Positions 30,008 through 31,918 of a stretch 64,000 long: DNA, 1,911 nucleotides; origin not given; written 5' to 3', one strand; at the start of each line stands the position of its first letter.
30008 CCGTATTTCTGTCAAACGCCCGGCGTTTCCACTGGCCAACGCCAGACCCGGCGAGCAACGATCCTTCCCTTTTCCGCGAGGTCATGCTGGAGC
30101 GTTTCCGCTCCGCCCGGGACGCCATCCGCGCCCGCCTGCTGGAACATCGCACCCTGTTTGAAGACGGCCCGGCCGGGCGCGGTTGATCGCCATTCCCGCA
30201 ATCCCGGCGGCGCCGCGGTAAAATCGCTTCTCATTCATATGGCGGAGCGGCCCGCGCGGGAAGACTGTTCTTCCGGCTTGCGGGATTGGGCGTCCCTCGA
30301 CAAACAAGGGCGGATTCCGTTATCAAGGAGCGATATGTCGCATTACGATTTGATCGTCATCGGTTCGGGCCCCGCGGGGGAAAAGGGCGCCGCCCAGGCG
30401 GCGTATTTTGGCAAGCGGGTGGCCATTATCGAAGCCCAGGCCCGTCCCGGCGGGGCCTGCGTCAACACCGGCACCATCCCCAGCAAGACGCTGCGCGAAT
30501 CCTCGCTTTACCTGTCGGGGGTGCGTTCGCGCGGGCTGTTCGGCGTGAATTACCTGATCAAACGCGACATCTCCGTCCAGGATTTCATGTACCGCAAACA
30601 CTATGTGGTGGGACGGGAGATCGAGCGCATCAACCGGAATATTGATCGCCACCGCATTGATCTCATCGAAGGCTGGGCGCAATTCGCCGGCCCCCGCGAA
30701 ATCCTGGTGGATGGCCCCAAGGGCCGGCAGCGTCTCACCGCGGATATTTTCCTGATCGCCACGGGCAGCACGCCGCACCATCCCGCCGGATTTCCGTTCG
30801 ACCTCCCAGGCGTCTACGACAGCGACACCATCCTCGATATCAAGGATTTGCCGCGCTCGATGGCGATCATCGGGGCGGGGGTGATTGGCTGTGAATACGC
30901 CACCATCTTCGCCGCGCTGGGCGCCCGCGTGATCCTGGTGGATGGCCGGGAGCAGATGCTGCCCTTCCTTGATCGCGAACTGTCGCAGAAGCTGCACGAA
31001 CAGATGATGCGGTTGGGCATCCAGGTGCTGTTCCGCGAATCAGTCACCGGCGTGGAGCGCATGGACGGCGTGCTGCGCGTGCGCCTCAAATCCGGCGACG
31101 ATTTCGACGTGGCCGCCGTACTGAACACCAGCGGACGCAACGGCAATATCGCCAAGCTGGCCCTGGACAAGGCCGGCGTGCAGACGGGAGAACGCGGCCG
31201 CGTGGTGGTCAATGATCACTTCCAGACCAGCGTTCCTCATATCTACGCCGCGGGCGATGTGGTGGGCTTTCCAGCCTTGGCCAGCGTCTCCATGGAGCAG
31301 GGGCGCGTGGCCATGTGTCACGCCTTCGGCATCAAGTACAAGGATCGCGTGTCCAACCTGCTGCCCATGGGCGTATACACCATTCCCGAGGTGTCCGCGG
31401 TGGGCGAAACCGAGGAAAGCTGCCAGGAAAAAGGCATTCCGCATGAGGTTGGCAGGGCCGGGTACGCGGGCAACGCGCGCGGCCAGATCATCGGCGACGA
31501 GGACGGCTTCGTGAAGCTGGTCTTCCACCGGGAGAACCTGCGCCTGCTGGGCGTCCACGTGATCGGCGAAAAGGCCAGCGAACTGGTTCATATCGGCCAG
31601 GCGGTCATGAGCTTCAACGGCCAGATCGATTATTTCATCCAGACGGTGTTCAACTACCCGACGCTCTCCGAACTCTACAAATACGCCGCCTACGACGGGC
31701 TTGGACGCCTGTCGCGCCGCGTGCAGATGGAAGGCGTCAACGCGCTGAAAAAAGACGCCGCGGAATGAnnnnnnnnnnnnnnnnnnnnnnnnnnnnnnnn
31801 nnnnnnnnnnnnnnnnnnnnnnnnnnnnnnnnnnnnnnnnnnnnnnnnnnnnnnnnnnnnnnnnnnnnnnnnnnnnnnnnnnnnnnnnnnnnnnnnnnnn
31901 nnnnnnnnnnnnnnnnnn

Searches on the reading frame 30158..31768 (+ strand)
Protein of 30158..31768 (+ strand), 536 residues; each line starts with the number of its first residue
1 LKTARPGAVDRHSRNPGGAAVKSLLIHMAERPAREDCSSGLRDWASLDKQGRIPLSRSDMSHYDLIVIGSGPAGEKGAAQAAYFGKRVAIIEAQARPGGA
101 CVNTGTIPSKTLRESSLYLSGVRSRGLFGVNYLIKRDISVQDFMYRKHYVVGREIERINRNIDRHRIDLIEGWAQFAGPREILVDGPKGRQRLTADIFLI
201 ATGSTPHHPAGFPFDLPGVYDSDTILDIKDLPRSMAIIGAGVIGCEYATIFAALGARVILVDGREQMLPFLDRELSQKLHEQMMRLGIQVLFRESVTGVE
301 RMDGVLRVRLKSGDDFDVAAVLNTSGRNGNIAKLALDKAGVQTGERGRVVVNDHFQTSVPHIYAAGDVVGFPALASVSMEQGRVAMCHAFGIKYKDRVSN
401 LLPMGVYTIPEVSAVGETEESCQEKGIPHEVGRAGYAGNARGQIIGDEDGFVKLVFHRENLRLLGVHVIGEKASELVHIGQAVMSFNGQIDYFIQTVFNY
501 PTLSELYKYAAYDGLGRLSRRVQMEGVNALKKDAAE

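Call 37: search_protein_families(library=ncbifam, proteins=[window:30158-31768:+], max_evalue=0.00001)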
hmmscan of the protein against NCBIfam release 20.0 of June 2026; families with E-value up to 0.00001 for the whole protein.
window:30158-31768:+ (536 aa): 54 families (the best 25 are shown)
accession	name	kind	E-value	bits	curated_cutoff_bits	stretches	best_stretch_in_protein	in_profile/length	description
NF003585.0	PRK05249.1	equivalog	9.5e-176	584.9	465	1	59-519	3-462/464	Si-specific NAD(P)(+) transhydrogenase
TIGR01350.1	lipoamide_DH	equivalog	6.9e-109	364.6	408.8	1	62-514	1-454/461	dihydrolipoyl dehydrogenase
TIGR02053.1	MerA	equivalog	3e-82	277.1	454.45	1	63-511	1-450/465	mercury(II) reductase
NF005883.0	PRK07845.1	equivalog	7.8e-77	259.2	479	1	64-505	4-450/466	NAD(P)H-quinone dehydrogenase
NF004991.0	PRK06370.1-3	subfamily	3.9e-75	253.3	620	1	61-511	34-484/509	FAD-containing oxidoreductase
NF004947.0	PRK06292.2-5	equivalog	4.5e-73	246.7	592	1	60-513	1-457/474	dihydrolipoyl dehydrogenase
NF004776.0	PRK06116.1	equivalog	1.1e-72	245.4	480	1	60-505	2-444/450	glutathione-disulfide reductase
NF004943.0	PRK06292.2-1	equivalog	1.5e-70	238.2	432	1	60-511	1-452/456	dihydrolipoyl dehydrogenase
NF005884.0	PRK07846.1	equivalog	2.2e-70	237.5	501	1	60-507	1-444/454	mycothione reductase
NF005572.0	PRK07251.1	equivalog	6.8e-70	235.9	537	1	60-505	1-430/438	FAD-containing oxidoreductase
NF040477.1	chlor_oxi_RclA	equivalog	4.9e-69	233.1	740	1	60-506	1-432/441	reactive chlorine resistance oxidoreductase RclA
NF041853.1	hythiocyan_redase_MerA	equivalog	8.6e-67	225.9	650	1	60-506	1-433/440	hypothiocyanous acid reductase MerA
TIGR01424.1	gluta_reduc_2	equivalog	2.4e-66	224.2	606.05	1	63-505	3-440/446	glutathione-disulfide reductase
TIGR01421.1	gluta_reduc_1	equivalog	3.2e-62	211.2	556.15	1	62-505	2-444/450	glutathione-disulfide reductase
NF004992.0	PRK06370.1-4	equivalog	5.3e-62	209.7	629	1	60-507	2-448/459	FAD-containing oxidoreductase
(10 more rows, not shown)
